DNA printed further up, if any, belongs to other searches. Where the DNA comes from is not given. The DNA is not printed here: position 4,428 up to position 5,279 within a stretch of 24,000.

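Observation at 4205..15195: Eleven-kb co-oriented surface-apparatus cluster abutting tRNA-Arg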

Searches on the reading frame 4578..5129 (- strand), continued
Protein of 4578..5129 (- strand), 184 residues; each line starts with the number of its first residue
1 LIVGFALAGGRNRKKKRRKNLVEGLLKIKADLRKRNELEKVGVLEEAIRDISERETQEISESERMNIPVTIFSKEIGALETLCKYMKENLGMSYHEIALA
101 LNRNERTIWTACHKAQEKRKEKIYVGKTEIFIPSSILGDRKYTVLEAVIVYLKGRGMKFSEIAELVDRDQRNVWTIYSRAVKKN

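Call 100: find_related_loci(query=A3, collection=metagenome_contigs, flank=10000)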
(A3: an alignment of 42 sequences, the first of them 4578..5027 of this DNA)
Query A3 (150 aa) in metagenome_contigs; peptide patterns used: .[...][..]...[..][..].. (x = any residue, [..] = any of these).
600 stretches matched a pattern (row limit reached: there are more); 262 encode a relative of the query (tblastn E <= 1e-3); the best 80 are kept; 80 distinct loci.
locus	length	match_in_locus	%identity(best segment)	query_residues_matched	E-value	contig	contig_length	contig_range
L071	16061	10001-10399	62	17-149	5e-55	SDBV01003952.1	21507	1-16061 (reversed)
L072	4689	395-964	63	19-149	3e-52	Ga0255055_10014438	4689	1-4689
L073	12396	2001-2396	58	16-147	1e-50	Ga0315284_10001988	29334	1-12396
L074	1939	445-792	70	32-147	1e-51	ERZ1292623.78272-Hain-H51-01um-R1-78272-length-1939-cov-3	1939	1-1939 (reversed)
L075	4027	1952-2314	63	29-149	3e-50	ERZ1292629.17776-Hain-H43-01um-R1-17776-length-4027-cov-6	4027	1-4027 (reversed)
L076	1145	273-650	62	25-149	1e-52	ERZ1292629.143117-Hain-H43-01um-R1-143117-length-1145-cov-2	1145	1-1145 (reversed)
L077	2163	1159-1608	55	11-149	5e-50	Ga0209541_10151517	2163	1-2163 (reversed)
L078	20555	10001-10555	64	31-149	5e-49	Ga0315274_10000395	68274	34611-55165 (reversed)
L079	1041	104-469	61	13-149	2e-51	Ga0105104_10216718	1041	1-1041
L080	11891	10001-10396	60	17-149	5e-48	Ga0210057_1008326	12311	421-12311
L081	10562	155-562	63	19-149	4e-48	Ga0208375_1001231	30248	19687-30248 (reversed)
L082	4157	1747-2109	60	29-149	1e-47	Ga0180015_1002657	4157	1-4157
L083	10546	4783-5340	57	12-149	9e-48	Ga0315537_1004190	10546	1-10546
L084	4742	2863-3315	54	2-149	1e-47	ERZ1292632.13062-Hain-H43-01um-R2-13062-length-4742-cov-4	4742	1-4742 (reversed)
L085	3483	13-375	60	29-149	1e-47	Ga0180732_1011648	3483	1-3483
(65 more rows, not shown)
